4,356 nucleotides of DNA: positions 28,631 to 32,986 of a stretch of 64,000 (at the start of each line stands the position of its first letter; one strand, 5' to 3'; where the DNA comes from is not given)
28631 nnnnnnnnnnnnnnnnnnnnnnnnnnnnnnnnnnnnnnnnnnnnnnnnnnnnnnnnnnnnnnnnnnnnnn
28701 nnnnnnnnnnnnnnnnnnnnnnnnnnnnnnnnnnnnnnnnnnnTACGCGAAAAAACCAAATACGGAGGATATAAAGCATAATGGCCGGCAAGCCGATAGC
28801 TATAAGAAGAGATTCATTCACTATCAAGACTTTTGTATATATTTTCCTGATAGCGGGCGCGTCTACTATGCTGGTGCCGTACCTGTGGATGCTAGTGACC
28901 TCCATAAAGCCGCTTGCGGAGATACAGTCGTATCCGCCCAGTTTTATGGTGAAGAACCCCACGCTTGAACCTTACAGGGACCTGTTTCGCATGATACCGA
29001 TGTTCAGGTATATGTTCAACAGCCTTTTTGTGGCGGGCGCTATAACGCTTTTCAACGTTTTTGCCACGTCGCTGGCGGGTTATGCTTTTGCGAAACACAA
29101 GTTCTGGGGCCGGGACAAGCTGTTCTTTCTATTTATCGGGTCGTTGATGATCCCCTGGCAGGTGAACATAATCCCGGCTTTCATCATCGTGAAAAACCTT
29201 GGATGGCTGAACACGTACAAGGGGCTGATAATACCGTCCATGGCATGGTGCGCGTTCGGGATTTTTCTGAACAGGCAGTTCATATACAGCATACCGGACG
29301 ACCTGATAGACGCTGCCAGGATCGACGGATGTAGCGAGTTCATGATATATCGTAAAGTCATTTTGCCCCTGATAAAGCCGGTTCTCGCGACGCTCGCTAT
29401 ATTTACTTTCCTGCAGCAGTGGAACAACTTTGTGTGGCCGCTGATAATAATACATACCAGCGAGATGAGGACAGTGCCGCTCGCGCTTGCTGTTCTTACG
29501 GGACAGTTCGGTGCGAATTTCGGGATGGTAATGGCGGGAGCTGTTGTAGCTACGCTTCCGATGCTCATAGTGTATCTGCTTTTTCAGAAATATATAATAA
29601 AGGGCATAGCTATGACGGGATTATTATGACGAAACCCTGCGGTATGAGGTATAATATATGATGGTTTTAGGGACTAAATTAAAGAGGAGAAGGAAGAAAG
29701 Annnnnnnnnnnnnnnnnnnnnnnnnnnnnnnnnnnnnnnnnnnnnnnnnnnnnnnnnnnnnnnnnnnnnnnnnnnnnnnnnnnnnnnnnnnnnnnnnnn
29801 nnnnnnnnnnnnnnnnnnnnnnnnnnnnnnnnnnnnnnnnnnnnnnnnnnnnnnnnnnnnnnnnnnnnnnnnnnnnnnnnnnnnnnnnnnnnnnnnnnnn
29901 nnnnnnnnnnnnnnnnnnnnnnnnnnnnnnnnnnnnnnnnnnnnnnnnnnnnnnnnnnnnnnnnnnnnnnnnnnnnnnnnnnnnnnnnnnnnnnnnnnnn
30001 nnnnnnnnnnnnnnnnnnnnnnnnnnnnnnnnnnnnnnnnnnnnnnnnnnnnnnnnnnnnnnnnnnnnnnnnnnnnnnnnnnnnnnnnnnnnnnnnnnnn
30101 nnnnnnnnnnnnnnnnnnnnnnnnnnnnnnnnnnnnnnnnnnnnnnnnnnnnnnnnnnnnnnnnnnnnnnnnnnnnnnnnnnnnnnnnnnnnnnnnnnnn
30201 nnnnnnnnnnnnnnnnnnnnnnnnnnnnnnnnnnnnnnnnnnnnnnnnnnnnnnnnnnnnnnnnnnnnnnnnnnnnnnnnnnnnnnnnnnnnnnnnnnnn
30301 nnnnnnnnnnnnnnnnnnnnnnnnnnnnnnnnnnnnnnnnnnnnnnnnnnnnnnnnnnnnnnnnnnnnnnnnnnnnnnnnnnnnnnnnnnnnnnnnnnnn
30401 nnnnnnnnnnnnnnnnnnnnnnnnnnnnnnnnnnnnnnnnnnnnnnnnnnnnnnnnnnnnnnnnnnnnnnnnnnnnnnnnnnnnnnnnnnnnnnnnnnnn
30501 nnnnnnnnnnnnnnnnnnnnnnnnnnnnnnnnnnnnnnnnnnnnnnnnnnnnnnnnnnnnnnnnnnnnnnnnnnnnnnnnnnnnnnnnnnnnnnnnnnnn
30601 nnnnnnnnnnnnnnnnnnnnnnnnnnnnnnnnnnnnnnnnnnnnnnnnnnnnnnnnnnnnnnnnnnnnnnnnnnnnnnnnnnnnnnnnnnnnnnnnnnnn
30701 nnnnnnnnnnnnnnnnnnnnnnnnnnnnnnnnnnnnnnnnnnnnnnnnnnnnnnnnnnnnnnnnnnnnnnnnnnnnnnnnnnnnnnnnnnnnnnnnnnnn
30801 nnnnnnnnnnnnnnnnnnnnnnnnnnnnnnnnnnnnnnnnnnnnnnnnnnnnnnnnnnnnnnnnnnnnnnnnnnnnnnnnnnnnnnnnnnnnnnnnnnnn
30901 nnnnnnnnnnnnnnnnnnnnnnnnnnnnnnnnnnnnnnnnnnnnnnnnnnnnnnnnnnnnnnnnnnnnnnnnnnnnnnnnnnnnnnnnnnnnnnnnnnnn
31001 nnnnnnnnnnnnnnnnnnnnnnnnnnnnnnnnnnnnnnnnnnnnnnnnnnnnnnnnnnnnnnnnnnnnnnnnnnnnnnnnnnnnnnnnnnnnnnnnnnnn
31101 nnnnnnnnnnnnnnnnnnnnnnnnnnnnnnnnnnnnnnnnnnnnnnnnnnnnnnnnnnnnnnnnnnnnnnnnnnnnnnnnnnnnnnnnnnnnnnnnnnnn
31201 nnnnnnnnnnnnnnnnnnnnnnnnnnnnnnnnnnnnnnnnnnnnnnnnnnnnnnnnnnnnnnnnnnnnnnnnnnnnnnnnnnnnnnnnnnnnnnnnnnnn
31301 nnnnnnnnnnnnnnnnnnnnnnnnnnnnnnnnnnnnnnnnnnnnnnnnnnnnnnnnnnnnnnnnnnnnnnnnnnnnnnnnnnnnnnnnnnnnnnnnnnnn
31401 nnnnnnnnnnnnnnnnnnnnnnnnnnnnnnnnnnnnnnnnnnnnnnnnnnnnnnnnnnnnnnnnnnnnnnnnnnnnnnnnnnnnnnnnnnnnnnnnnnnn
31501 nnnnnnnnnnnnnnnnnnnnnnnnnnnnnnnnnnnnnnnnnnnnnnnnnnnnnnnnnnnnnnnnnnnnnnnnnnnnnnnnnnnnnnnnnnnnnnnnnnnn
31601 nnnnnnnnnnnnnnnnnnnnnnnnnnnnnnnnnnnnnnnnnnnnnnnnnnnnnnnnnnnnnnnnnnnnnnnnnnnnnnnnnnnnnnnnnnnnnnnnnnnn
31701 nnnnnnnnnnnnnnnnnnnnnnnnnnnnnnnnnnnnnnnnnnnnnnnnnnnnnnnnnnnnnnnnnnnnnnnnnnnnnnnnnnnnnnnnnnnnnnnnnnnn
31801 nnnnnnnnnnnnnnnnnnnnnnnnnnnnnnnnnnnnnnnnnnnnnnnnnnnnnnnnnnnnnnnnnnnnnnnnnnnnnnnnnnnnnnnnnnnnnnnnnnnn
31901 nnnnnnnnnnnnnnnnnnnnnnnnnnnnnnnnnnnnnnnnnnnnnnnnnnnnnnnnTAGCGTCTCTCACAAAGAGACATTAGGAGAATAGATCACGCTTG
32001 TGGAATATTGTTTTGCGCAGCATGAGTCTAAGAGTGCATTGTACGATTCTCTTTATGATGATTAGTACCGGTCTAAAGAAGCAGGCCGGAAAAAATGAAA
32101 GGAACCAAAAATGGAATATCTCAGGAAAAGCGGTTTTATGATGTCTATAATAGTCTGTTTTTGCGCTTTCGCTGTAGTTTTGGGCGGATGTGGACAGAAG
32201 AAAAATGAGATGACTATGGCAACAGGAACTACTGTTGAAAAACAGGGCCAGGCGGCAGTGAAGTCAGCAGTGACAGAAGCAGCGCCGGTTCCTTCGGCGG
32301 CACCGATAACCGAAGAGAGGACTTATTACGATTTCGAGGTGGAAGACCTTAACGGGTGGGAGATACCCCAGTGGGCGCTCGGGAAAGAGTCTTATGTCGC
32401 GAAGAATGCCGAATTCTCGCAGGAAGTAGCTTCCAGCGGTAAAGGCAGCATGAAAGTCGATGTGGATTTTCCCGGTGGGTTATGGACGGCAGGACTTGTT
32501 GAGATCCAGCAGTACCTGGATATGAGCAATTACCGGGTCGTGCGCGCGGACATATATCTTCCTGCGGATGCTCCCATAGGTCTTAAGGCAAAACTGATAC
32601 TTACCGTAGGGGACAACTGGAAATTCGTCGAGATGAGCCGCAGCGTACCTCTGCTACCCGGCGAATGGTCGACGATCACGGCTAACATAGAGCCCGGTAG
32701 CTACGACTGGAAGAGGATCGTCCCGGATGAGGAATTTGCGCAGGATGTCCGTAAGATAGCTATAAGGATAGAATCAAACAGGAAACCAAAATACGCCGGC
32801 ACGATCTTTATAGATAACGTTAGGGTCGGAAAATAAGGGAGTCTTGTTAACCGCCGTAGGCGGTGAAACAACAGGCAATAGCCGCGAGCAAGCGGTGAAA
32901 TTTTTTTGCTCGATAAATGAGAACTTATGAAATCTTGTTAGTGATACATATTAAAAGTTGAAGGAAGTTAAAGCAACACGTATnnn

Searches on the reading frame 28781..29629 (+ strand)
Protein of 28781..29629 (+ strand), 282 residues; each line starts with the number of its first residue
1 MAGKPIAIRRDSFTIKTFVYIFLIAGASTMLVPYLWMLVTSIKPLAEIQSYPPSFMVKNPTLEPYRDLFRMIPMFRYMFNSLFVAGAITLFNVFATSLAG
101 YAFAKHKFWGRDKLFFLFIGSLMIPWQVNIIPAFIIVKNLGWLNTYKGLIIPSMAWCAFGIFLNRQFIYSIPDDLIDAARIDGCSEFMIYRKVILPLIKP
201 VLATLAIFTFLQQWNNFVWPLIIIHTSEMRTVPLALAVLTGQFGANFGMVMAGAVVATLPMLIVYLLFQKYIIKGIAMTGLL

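Call 18: search_protein_families(library=pfam, proteins=[window:28781-29629:+])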
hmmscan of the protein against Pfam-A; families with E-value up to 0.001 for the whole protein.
window:28781-29629:+ (282 aa): 1 family
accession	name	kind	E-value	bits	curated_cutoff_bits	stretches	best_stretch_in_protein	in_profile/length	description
PF00528.27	BPD_transp_1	-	8.2e-23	81.5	26.4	1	98-275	3-181/184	Binding-protein-dependent transport system inner membrane component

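Call 20: find_encoding_contigs(protein=window:28781-29629:+, flank=10000, max_places=6)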
Protein window:28781-29629:+ (282 aa): no gene with exactly this product is on record in the collection.

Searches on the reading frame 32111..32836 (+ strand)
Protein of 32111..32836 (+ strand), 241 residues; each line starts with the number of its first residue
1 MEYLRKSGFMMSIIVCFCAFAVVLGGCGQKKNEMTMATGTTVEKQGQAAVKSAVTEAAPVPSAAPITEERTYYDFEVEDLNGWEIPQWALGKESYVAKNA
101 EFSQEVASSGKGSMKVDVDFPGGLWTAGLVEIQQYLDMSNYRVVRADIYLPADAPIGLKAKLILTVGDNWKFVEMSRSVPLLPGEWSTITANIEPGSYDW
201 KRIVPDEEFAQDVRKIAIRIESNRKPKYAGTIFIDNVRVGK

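Call 18: search_protein_families(library=pfam, proteins=[window:32111-32836:+])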
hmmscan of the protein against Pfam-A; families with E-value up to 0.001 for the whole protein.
window:32111-32836:+ (241 aa): 3 families
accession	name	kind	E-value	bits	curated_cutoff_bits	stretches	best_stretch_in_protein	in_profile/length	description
PF21253.3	Mann_GBD_bact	-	1.8e-06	28.6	27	1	73-235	1-142/143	Mannanase, galactose-binding domain-like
PF09212.16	CBM27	-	0.0005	20.8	20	0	108-239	42-170/173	Carbohydrate binding module 27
PF18329.7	SGBP_B_XBD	-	0.00087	19.9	26.4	0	73-239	9-184/186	Surface glycan-binding protein B xyloglucan binding domain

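Call 34: find_related_loci(query=window:32111-32836:+, collection=metagenome_contigs, flank=10000)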
Query window:32111-32836:+ (241 aa) in metagenome_contigs; peptide patterns used: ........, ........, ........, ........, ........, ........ (x = any residue, [..] = any of these).
74 stretches matched a pattern; 13 encode a relative of the query (tblastn E <= 1e-3); 13 distinct loci.
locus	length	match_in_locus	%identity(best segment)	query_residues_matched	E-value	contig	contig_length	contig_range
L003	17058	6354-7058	68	1-241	8e-107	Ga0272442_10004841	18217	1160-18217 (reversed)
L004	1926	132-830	66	1-241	2e-112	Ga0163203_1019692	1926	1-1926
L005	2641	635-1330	63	1-241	2e-101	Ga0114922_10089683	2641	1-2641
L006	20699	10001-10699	63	1-241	2e-96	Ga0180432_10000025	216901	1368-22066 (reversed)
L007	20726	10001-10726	61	5-241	3e-96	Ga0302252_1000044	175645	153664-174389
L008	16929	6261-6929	63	13-241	5e-94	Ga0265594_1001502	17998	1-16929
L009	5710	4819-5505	61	13-241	2e-93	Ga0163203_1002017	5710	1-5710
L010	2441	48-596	73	59-241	2e-96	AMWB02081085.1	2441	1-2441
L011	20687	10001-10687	60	9-241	3e-93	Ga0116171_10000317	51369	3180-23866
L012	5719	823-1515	61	13-241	9e-93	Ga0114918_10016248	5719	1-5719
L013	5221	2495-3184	59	1-241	5e-91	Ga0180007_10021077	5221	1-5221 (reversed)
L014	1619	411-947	53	62-241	8e-67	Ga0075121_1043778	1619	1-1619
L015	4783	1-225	85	167-241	7e-42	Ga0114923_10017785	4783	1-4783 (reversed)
